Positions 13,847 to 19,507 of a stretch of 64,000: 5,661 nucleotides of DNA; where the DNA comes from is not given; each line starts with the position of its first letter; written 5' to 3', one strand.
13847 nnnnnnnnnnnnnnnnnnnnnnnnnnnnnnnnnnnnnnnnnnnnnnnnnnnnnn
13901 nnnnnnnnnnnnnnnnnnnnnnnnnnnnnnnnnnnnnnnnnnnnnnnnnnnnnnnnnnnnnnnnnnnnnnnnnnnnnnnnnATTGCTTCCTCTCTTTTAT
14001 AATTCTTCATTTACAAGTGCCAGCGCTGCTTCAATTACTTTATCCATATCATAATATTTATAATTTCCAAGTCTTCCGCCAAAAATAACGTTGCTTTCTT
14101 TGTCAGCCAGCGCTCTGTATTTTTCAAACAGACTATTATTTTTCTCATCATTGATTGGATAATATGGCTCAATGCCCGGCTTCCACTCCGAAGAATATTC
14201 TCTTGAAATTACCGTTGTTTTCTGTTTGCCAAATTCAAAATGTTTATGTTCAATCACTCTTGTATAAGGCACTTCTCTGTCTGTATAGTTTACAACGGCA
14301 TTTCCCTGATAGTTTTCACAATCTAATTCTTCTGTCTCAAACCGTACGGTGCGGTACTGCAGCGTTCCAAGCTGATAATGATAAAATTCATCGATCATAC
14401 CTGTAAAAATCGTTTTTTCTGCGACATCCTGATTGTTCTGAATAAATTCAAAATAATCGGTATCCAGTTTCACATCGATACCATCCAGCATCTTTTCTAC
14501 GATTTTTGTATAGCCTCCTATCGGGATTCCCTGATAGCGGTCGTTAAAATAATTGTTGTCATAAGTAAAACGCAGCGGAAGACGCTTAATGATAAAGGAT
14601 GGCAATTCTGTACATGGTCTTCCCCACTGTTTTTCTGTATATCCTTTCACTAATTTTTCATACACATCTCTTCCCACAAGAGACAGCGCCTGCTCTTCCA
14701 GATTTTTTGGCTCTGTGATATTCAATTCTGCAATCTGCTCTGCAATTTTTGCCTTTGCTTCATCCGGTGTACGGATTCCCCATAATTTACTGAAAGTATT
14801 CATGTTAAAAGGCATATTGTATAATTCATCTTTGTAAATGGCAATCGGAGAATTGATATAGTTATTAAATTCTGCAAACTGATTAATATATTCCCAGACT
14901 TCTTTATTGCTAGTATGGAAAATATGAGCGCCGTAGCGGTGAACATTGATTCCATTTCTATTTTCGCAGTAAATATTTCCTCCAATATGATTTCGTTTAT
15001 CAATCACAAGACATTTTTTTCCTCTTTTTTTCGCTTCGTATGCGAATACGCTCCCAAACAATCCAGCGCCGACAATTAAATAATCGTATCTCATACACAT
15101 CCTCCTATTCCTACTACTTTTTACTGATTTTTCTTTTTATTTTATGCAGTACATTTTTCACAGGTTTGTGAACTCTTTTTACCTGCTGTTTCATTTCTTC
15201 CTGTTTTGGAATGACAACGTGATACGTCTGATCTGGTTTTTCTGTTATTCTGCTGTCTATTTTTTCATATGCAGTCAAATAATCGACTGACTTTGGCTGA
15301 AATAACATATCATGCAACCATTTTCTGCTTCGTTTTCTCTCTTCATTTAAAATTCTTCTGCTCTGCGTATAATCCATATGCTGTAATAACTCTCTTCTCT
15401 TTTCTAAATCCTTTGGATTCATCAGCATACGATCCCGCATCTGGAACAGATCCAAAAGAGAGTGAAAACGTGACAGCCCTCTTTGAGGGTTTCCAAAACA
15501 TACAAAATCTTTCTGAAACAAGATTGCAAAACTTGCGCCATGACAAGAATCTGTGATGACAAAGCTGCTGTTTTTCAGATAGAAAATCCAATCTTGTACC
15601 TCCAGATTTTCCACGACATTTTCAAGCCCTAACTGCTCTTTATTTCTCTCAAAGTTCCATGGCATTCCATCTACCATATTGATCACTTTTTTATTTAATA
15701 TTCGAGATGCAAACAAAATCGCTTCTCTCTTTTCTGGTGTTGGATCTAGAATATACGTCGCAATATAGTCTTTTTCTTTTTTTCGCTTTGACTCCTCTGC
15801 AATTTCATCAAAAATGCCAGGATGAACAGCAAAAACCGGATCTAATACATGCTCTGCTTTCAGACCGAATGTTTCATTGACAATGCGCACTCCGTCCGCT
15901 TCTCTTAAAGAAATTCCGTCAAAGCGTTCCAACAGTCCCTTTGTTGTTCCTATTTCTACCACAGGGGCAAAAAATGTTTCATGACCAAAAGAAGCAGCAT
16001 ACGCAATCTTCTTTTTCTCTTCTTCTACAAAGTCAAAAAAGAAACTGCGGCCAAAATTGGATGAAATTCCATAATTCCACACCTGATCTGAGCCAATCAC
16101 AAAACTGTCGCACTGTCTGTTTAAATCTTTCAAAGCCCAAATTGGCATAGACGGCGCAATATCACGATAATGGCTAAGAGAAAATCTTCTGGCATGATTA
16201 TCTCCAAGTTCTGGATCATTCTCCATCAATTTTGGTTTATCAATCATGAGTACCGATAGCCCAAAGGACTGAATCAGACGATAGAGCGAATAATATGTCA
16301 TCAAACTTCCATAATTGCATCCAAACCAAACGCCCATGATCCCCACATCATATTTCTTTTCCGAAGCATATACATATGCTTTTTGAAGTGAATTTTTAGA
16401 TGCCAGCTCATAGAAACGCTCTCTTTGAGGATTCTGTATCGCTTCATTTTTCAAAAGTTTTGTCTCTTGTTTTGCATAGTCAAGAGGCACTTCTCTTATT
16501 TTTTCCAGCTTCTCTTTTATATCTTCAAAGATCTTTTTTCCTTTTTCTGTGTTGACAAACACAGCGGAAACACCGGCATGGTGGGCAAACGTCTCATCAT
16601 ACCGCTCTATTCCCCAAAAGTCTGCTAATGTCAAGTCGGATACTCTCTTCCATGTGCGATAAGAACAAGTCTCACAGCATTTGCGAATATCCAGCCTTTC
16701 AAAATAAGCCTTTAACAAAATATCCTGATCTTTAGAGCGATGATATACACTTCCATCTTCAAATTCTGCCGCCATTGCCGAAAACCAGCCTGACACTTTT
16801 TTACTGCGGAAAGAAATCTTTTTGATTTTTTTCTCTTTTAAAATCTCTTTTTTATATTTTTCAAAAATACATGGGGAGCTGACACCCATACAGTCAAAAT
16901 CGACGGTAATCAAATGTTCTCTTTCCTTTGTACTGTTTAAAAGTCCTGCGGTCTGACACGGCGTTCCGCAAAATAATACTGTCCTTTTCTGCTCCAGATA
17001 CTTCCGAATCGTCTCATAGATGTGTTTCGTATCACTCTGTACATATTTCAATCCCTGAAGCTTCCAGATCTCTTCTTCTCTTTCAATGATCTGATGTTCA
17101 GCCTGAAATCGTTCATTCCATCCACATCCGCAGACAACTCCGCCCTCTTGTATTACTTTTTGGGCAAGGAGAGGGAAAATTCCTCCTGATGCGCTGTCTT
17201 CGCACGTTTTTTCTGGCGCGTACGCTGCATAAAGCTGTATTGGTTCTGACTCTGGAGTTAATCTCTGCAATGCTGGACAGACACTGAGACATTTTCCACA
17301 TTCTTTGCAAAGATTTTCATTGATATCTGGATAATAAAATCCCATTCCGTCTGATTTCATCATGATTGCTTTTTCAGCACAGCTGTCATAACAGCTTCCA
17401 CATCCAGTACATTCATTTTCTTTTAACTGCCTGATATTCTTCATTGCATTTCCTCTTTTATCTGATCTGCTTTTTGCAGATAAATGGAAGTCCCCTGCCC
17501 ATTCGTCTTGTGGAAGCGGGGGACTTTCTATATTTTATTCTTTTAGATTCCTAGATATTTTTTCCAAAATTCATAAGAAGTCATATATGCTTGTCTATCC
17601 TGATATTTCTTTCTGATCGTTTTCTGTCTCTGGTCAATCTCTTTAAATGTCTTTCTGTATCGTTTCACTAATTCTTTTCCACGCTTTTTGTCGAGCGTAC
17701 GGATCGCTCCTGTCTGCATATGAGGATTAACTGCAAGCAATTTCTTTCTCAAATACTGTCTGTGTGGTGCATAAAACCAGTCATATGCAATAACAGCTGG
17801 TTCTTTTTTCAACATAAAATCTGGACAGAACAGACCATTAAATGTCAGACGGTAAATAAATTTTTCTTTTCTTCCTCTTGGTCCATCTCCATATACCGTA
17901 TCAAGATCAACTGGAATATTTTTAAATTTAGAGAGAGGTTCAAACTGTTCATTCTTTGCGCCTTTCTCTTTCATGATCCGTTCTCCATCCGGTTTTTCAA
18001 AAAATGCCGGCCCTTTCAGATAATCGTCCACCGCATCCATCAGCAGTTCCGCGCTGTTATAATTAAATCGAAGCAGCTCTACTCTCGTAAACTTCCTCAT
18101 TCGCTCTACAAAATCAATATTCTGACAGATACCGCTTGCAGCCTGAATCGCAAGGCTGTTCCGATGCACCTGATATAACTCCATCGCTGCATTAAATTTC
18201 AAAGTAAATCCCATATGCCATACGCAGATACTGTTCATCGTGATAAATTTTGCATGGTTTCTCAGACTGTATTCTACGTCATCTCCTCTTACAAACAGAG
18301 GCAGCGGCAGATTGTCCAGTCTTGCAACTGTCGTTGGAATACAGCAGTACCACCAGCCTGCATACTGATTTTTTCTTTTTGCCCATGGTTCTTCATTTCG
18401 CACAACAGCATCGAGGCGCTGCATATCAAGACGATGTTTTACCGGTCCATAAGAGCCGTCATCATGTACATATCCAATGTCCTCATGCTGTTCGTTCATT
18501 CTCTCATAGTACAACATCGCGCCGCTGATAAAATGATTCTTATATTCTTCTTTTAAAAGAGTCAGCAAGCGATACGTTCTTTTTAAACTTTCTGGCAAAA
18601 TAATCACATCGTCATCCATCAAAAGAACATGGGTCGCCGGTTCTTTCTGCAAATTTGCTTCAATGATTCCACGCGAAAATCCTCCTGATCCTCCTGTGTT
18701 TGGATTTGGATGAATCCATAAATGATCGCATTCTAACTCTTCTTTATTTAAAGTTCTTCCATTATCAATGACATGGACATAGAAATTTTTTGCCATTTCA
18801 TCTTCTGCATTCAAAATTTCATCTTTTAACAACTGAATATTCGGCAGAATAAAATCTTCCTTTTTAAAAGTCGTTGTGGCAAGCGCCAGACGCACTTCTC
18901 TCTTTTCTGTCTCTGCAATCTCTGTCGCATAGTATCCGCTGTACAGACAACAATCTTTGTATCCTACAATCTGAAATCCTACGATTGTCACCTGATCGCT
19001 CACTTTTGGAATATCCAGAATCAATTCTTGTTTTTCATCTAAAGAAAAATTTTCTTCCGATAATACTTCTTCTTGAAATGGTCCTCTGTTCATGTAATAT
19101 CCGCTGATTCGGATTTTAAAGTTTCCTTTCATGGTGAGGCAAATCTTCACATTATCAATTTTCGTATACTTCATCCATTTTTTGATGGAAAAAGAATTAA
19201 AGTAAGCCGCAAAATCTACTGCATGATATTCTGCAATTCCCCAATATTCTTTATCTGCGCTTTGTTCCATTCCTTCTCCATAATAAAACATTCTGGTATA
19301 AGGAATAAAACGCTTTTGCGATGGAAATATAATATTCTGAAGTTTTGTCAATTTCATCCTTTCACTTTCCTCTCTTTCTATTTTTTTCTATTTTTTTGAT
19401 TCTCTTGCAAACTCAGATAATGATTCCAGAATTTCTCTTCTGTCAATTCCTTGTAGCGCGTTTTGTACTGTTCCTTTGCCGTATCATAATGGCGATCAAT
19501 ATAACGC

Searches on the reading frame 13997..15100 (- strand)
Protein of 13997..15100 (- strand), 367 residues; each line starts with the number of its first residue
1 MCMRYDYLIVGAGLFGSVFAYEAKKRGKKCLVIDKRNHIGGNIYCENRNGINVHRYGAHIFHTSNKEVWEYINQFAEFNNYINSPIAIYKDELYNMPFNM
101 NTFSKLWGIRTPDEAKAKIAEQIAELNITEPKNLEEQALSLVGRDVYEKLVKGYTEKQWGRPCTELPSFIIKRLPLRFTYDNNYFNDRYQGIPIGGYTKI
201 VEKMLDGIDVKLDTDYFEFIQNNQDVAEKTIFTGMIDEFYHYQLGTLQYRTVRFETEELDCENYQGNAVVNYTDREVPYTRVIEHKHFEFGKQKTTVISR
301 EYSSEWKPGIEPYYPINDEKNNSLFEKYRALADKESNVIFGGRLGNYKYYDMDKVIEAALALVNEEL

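Call 16: search_protein_families(library=pfam, proteins=[window:13997-15100:-], max_evalue=0.00001)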
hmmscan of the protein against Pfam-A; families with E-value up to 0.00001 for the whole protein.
window:13997-15100:- (367 aa): 2 families
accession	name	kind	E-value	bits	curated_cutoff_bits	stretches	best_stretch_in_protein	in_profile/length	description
PF03275.19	GLF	-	1.3e-85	286.7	26.3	1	149-349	1-203/203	UDP-galactopyranose mutase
PF13450.12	NAD_binding_8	-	3.6e-23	82.1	21.9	1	9-75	1-68/68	NAD(P)-binding Rossmann-like domain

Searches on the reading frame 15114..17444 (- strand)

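Call 16: search_protein_families(library=pfam, proteins=[window:15114-17444:-], max_evalue=0.00001)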
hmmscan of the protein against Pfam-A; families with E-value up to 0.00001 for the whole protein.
window:15114-17444:- (776 aa): 9 families
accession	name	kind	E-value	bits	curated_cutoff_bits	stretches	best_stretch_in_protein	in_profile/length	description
PF04230.19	PS_pyruv_trans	-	3.4e-26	93.2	25.3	1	377-652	1-278/280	Polysaccharide pyruvyl transferase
PF04432.18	FrhB_FdhB_C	-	9.2e-20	71.5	23.3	1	154-312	2-139/150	Coenzyme F420 hydrogenase/dehydrogenase, beta subunit C terminus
PF12838.12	Fer4_7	-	1.3e-08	35.6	27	1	12-58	2-50/52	4Fe-4S dicluster domain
PF14697.11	Fer4_21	-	1.8e-07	31.6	35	1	7-58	3-53/59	4Fe-4S dicluster domain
PF13187.11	Fer4_9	-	3.2e-07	30.7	27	1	11-58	1-49/52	4Fe-4S dicluster domain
PF12797.12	Fer4_2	-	1.1e-06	28.6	24.5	0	38-58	2-22/22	4Fe-4S binding domain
PF00037.32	Fer4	-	1.4e-06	28.3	21.1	0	40-57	2-19/24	4Fe-4S binding domain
PF12837.12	Fer4_6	-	3.8e-06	27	25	0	39-58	2-21/24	4Fe-4S binding domain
PF04422.18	FrhB_FdhB_N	-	9.7e-06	26.1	22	0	72-138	2-72/78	Coenzyme F420 hydrogenase/dehydrogenase, beta subunit N-term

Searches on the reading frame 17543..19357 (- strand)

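Call 16: search_protein_families(library=pfam, proteins=[window:17543-19357:-], max_evalue=0.00001)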
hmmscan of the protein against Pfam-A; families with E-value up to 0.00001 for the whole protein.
window:17543-19357:- (604 aa): 2 families
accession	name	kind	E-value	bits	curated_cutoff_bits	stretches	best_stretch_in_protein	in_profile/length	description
PF19320.4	GlfT2_domain3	-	2.9e-06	27.5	27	0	552-601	145-194/197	Galactofuranosyltransferase-2, domain 3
PF17994.7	Glft2_N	-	3.7e-06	27.3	26.1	1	6-85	1-84/140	Galactofuranosyltransferase 2 N-terminal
